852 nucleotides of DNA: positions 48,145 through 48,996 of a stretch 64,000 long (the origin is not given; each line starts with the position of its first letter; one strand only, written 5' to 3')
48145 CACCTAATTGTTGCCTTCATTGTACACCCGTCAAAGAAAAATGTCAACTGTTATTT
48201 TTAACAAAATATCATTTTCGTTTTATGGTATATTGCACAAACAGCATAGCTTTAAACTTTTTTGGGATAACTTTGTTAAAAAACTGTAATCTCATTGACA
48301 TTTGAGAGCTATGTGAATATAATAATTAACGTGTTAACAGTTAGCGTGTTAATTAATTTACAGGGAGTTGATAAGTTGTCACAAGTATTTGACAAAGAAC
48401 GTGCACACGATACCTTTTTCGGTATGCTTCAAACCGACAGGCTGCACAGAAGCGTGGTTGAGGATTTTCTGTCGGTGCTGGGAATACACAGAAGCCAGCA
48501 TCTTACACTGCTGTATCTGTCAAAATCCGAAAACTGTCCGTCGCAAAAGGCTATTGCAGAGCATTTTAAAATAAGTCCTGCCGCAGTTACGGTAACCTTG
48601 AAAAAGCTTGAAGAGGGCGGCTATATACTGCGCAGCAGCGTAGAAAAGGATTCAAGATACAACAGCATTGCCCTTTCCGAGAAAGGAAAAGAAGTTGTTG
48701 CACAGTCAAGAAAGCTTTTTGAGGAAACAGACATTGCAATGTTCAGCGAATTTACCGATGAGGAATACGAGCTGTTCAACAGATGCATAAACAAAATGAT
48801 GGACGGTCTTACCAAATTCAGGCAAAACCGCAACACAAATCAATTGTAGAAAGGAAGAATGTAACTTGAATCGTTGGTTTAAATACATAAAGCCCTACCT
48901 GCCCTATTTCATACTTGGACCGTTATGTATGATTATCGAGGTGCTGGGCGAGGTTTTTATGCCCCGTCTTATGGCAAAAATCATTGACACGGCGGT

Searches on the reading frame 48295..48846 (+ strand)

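Call 77: search_protein_families(library=ncbifam, proteins=[window:48295-48846:+], max_evalue=0.01)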
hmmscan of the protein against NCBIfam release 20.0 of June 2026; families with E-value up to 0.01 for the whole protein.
window:48295-48846:+ (184 aa): 24 families
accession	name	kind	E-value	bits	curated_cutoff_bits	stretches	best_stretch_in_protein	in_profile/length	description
NF045593.1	bilirub_TF_BilQ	equivalog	1.9e-16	60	125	1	58-169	22-132/135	bilirubin utilization transcriptional regulator BilQ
NF002926.0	PRK03573.1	equivalog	5.8e-11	42.5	120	1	48-174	13-139/144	transcriptional regulator SlyA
NF050133.1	TransRegFabT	equivalog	1.6e-09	38.2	200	1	77-172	40-134/138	fatty acid biosynthesis transcriptional regulator FabT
NF053777.1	Saro0803TransReg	equivalog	1.8e-09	37.4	200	1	60-167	31-137/140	Saro_0803 family transcriptional regulator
NF038251.1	AdcR_fam_Zn_TF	equivalog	5e-08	33.3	175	1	66-170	36-141/143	zinc-dependent MarR family transcriptional regulator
NF052638.1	TransRegOhrRVib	equivalog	5.6e-08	32.6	200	1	58-168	29-136/141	transcriptional regulator OhrR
NF053814.1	teico_TcaR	equivalog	9.2e-08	32.3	170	1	46-176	18-149/151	MarR family transcriptional regulator TcaR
TIGR04472.1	reg_rSAM_mob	hypoth_equivalog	1.7e-07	31.3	240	1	72-175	36-139/141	radical SAM mobile pair system MarR family transcriptional regulator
TIGR01889.1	Staph_reg_Sar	paralog_domain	7.1e-07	29.5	62.6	1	70-138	31-100/109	staphylococcal accessory regulator family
NF047395.1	TransRegLtdR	equivalog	1.2e-06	28.4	250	1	68-168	54-154/166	transcriptional regulator LdtR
TIGR02337.1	HpaR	equivalog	2.6e-06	27.3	121.2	1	75-168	37-129/130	homoprotocatechuate degradation operon regulator HpaR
NF008273.0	PRK11050.1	equivalog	2.3e-05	24.1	153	1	84-140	57-107/156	manganese-binding transcriptional regulator MntR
NF010349.0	PRK13777.1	equivalog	4.3e-05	23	153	1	102-151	81-130/190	HTH-type transcriptional regulator Hpr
NF052438.1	TransRegRv0880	equivalog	8.2e-05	22.5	220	1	83-166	50-133/143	Rv0880 family HTH-type transcriptional regulator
NF040939.2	trans_reg_lrs14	equivalog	0.00041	20.3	90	1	61-118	16-73/103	Lrs14 family HTH-type transcriptional regulator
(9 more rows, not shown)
